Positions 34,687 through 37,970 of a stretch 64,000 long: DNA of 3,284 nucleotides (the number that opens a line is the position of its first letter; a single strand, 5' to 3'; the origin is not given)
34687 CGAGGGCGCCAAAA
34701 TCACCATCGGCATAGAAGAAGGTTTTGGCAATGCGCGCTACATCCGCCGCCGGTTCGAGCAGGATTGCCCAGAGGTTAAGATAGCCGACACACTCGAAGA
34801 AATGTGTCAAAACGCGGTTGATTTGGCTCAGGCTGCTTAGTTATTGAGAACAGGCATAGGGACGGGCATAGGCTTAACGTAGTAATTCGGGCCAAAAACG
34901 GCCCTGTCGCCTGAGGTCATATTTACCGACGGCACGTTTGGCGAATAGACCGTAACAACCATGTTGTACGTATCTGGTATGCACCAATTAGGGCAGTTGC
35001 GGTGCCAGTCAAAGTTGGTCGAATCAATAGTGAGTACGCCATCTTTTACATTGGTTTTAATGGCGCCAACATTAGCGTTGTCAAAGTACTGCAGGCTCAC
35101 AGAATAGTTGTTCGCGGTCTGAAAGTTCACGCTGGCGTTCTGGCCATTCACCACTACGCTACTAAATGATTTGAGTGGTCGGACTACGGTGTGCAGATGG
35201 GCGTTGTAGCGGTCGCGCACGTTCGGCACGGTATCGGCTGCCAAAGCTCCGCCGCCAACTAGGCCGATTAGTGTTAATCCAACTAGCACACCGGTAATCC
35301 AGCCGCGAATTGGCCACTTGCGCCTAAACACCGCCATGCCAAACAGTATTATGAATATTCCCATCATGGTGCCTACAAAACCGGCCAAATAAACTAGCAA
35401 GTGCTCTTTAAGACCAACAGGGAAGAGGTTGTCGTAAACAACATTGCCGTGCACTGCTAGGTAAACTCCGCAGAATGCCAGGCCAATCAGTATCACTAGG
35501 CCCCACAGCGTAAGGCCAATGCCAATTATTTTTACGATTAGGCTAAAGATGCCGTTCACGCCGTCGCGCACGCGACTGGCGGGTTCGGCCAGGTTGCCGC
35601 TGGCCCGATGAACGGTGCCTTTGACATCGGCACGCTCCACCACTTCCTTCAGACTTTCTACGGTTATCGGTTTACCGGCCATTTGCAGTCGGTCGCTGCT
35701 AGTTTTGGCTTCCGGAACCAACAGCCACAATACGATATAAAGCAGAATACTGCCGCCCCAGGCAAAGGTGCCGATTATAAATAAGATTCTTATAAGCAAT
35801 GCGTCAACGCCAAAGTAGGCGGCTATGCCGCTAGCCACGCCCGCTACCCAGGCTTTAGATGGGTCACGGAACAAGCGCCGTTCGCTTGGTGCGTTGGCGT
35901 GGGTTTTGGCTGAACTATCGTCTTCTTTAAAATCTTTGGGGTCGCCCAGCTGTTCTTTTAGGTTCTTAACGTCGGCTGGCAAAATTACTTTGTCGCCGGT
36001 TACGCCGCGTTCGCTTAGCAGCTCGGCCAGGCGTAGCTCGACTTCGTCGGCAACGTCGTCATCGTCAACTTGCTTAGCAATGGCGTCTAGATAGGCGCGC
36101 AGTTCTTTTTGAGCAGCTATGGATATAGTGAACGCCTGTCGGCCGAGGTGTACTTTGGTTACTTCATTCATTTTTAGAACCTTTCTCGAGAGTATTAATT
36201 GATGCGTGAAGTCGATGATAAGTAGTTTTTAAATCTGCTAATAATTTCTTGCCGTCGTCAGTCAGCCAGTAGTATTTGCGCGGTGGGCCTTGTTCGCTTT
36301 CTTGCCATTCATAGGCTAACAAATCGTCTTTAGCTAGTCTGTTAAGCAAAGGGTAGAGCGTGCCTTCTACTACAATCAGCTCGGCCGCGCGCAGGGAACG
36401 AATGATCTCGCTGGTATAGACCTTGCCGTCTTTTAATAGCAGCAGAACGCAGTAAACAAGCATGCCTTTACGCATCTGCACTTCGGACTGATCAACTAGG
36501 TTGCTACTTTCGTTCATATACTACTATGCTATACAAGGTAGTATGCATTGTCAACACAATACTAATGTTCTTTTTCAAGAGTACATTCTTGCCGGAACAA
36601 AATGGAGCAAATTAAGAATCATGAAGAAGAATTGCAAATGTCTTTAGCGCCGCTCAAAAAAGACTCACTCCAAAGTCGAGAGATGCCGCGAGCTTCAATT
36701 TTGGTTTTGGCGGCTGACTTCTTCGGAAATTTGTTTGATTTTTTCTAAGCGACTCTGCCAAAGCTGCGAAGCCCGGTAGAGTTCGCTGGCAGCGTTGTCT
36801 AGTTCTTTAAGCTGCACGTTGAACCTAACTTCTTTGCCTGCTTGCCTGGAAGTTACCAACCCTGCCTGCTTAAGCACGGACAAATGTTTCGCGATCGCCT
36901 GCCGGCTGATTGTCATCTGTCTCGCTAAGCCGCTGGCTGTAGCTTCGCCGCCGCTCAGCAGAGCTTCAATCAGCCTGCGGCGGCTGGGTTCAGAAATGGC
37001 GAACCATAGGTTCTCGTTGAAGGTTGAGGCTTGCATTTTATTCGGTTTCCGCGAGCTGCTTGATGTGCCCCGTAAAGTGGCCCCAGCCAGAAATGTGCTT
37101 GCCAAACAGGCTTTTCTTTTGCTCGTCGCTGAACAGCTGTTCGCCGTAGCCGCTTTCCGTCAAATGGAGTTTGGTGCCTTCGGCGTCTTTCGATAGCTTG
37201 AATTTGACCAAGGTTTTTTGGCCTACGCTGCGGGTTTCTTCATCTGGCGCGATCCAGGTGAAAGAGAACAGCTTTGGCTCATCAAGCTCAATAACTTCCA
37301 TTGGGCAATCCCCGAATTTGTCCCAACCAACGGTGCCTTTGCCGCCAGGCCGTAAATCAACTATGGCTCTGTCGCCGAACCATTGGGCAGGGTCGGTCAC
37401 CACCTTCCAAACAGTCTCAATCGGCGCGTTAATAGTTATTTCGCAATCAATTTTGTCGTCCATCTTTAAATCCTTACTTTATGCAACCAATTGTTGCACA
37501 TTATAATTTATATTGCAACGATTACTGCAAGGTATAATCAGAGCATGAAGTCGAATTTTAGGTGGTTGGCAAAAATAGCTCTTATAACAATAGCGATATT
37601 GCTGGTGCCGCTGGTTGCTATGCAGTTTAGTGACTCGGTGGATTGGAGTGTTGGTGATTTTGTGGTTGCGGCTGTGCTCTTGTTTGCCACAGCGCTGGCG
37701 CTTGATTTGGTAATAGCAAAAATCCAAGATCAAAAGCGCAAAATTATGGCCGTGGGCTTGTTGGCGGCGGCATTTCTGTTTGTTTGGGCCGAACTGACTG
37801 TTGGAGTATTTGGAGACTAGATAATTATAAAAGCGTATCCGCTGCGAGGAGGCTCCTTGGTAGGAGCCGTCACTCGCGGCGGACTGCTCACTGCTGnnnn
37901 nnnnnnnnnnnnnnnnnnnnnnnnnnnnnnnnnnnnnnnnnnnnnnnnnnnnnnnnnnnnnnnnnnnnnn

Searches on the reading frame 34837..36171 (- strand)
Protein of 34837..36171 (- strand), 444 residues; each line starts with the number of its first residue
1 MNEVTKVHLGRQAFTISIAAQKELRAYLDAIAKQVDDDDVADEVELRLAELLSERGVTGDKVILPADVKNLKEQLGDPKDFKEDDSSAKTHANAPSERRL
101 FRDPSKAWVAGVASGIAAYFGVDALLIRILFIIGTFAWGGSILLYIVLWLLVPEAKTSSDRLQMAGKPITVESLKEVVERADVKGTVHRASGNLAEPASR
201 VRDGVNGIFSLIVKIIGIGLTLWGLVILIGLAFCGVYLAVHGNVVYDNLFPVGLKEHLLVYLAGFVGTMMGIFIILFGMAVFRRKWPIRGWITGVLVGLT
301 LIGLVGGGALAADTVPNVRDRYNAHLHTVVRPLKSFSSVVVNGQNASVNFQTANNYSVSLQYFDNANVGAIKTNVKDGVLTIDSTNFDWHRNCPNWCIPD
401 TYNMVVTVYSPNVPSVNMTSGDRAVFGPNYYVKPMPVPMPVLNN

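Call 25: search_protein_families(library=pfam, proteins=[window:34837-36171:-], max_evalue=0.01)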
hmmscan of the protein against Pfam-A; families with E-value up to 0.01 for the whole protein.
window:34837-36171:- (444 aa): 4 families
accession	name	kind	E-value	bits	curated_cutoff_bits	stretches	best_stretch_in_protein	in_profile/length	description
PF04024.17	PspC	-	5.9e-20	71.3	25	1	98-155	1-58/58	PspC domain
PF22571.1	LiaI-LiaF-TM_PspC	-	5.8e-08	33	27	1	187-314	5-138/142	PspC transmembrane region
PF10988.14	DUF2807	-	0.0014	18.9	24.2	1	336-423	2-77/181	Putative auto-transporter adhesin, head GIN domain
PF06197.19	DUF998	-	0.0021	18.1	30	1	268-330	47-108/184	Protein of unknown function (DUF998)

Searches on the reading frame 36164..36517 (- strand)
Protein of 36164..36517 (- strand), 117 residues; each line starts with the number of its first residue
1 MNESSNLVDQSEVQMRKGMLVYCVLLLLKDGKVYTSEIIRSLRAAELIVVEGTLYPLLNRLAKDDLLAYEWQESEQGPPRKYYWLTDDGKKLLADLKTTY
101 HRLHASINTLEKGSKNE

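Call 25: search_protein_families(library=pfam, proteins=[window:36164-36517:-], max_evalue=0.01)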
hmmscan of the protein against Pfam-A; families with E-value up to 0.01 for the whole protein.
window:36164-36517:- (117 aa): 2 families
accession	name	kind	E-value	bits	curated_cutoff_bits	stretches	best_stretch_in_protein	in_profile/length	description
PF03551.20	PadR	-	1.2e-18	67.3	27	1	24-94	1-74/75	Transcriptional regulator PadR-like family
PF01638.23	HxlR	-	0.005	17.1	20.8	1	23-98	9-78/91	HxlR-like helix-turn-helix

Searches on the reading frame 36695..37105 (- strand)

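Call 25: search_protein_families(library=pfam, proteins=[window:36695-37105:-], max_evalue=0.01)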
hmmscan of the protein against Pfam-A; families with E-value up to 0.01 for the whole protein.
window:36695-37105:- (136 aa): 14 families
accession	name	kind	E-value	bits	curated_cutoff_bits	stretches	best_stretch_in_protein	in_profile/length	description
PF12840.13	HTH_20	-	2.2e-12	47.2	27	1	38-87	2-51/51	Helix-turn-helix domain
PF01022.26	HTH_5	-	1.2e-09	38.3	22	1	40-86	2-47/47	Bacterial regulatory protein, arsR family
PF12802.13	MarR_2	-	1.1e-05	25.9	27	1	43-87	8-53/61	MarR family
PF01978.25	TrmB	-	1.6e-05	25.1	25.6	1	48-90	16-58/68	Sugar-specific transcriptional regulator TrmB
PF08279.18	HTH_11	-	9.7e-05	22.6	25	1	43-85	3-47/55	HTH domain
PF25212.1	HVO_A0114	-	0.00012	22.3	27.6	1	36-97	18-79/84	HVO_A0114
PF21476.4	PF0610-like_N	-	0.00014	22.5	33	1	42-77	3-37/50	PF0610-like, N-terminal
PF13412.12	HTH_24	-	0.00032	20.6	21.9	1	41-85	4-48/48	Winged helix-turn-helix DNA-binding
PF02082.26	Rrf2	-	0.00044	20.8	30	1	52-88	21-57/132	Iron-dependent Transcriptional regulator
PF08221.17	HTH_9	-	0.0021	18.6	23.4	1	44-85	17-58/62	RNA polymerase III subunit RPC82 helix-turn-helix domain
PF21248.3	SoFic-like_C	-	0.0028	18.2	27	1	57-95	33-71/76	Protein adenylyltransferase SoFic-like, C-terminal domain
PF25213.1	HVO_A0261_N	-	0.0045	17.3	35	1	34-88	5-58/86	HVO_A0261 N-terminal domain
PF01047.28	MarR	-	0.0049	17.2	24.6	1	53-88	16-51/59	MarR family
PF08222.17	HTH_CodY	-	0.0055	16.7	27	1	53-90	3-40/61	CodY helix-turn-helix domain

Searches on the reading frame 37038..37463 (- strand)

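Call 25: search_protein_families(library=pfam, proteins=[window:37038-37463:-], max_evalue=0.01)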
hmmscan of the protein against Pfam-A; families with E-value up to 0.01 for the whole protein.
window:37038-37463:- (141 aa): 2 families
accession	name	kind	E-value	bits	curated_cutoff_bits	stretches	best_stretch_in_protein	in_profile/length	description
PF08327.17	AHSA1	-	4.6e-16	59.6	22.1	1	12-138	1-124/125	Activator of Hsp90 ATPase homolog 1-like protein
PF10604.15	Polyketide_cyc2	-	8.9e-06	26.5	27.4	1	5-106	4-109/142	Polyketide cyclase / dehydrase and lipid transport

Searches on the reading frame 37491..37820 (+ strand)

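Call 25: search_protein_families(library=pfam, proteins=[window:37491-37820:+], max_evalue=0.01)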
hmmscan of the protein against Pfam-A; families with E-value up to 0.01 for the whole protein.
window:37491-37820:+ (109 aa): 1 family
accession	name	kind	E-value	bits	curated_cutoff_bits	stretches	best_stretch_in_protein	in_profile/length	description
PF05739.25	SNARE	-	0.0041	17.5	26.8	0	12-39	24-51/53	SNARE domain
